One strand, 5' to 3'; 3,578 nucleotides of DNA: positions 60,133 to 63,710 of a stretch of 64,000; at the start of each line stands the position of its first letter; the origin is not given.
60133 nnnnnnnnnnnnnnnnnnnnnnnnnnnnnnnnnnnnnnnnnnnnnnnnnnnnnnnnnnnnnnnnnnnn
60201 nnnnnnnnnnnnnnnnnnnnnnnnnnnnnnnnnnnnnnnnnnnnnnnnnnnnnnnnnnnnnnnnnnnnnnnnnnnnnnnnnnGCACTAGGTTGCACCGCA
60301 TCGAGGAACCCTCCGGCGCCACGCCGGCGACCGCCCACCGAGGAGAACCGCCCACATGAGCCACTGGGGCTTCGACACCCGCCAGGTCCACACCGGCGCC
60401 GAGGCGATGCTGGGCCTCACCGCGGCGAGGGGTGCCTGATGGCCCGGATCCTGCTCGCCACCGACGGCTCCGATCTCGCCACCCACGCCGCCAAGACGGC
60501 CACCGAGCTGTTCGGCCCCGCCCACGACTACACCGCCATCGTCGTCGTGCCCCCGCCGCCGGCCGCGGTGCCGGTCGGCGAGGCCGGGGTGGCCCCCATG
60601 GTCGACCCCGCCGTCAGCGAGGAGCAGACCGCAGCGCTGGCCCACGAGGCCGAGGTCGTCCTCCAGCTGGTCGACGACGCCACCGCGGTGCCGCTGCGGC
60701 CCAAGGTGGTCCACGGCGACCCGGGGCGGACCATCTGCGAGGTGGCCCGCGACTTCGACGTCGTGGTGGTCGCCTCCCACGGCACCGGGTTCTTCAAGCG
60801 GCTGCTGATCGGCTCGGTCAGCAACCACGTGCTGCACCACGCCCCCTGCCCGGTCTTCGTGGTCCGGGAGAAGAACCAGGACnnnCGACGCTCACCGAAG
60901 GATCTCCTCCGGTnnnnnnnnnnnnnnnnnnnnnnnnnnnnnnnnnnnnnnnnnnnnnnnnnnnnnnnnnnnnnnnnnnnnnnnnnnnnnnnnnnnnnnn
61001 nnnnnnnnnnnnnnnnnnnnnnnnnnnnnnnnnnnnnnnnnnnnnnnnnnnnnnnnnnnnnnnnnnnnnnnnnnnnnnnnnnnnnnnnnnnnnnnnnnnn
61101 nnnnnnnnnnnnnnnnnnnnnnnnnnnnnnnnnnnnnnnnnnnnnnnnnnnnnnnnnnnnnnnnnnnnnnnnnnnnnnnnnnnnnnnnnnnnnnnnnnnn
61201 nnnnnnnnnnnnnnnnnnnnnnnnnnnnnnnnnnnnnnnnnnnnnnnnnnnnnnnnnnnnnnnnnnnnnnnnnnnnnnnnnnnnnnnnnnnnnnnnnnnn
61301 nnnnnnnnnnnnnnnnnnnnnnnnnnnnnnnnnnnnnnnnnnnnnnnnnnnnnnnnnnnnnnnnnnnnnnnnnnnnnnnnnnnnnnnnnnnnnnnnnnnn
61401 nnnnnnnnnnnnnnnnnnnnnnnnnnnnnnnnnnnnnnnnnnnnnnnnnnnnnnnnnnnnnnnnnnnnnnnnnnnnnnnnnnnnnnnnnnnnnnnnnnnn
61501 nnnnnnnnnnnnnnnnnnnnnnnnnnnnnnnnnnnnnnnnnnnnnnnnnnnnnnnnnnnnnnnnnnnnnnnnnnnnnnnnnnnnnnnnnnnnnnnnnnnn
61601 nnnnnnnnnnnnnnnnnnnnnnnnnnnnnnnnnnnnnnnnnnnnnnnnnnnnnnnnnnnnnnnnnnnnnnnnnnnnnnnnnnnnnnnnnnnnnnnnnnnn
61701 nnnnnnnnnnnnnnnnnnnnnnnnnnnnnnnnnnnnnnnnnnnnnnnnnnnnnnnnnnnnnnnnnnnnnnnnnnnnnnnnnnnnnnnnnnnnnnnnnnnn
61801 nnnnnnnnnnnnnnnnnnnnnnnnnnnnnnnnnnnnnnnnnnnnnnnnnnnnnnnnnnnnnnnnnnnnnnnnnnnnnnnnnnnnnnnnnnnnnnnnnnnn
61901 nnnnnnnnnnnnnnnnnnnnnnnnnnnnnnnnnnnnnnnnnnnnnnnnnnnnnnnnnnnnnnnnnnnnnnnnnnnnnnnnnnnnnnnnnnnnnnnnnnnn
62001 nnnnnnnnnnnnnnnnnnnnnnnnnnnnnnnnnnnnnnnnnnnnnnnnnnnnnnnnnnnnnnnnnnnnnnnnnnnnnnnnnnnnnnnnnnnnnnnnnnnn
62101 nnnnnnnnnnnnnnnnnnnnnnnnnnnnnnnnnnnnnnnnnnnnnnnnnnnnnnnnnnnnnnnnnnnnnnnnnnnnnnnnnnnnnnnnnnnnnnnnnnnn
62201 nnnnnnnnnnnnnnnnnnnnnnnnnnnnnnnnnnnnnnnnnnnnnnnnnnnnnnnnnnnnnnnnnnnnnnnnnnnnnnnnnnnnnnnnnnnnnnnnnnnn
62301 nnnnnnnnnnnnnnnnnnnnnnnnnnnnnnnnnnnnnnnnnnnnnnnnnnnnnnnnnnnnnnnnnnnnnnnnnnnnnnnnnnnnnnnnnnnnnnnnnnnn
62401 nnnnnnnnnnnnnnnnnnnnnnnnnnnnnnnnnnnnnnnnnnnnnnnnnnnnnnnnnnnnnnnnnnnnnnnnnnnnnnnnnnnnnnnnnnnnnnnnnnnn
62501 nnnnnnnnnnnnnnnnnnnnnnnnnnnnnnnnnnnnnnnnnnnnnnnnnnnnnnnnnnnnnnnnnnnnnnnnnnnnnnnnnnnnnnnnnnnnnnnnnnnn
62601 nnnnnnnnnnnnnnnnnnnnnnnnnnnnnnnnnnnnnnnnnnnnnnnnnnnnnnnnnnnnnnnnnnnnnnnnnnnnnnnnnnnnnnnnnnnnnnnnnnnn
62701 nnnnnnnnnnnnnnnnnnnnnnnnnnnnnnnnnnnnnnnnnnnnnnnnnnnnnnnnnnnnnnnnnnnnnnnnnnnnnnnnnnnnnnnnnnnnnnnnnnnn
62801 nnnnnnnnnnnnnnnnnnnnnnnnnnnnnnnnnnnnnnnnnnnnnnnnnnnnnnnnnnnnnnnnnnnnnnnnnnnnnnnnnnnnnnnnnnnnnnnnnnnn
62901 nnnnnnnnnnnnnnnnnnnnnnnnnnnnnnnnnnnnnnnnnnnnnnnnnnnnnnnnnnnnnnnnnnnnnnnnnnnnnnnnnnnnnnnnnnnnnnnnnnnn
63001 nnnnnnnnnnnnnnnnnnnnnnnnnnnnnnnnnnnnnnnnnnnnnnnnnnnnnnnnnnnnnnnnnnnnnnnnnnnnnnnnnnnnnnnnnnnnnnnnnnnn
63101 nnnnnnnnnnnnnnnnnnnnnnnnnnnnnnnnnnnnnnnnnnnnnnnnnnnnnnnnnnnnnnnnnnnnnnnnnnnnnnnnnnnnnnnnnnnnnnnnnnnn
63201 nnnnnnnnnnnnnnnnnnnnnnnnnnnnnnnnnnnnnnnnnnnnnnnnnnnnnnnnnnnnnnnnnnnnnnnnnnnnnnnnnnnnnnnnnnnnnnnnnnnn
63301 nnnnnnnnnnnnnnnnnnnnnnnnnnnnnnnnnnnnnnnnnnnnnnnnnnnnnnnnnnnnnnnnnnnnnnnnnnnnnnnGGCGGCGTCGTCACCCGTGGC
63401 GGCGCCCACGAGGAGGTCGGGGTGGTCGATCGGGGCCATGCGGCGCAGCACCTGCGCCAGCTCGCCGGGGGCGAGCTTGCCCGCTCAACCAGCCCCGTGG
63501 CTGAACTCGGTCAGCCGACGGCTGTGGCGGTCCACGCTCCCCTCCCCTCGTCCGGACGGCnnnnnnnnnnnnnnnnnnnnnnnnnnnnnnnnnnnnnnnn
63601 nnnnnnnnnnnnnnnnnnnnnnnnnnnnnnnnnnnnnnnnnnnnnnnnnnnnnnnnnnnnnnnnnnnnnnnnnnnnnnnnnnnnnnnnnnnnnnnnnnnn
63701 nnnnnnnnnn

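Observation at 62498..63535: selD is a predicted selenoprotein: in-frame TGA at the catalytic position, missed by the ORF track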

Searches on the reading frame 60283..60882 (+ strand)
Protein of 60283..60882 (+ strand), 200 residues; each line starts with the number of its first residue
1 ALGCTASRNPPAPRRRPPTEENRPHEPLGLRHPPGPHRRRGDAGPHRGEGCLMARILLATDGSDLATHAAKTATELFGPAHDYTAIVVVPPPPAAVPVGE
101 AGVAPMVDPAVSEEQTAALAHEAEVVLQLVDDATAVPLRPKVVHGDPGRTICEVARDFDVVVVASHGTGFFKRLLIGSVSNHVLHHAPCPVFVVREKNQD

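Call 27: search_protein_families(library=pfam, proteins=[window:60283-60882:+], max_evalue=0.00001)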
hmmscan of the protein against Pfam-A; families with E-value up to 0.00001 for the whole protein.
window:60283-60882:+ (200 aa): 1 family
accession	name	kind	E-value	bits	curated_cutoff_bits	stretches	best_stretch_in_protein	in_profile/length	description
PF00582.32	Usp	-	8.5e-26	91.6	24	1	55-195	4-141/141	Universal stress protein family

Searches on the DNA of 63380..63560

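Call 36: search_rna_families(source=window, start=63380, end=63560, threshold=evalue, max_evalue=10)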
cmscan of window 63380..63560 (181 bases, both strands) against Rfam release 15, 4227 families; matches with E-value up to 10: 4.
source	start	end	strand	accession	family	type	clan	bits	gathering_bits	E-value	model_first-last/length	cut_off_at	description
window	63451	63485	-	RF03380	mir-9441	Gene; miRNA;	-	21.8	91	0.028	1-68/68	no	mir-9441 microRNA precursor family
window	63449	63525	-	RF02928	Actinomyces-1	Gene; sRNA;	-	17.2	39.1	1.2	1-110/110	no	Actinomyces-1 RNA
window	63469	63540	+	RF04169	mir-2235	Gene; miRNA;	-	14.2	61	3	1-87/87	no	mir-2235 microRNA precursor family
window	63511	63557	-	RF02038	SPRY4-IT1_1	Gene; lncRNA;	-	10.8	50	4.8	40-91/91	no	SPRY4-IT1 conserved region 1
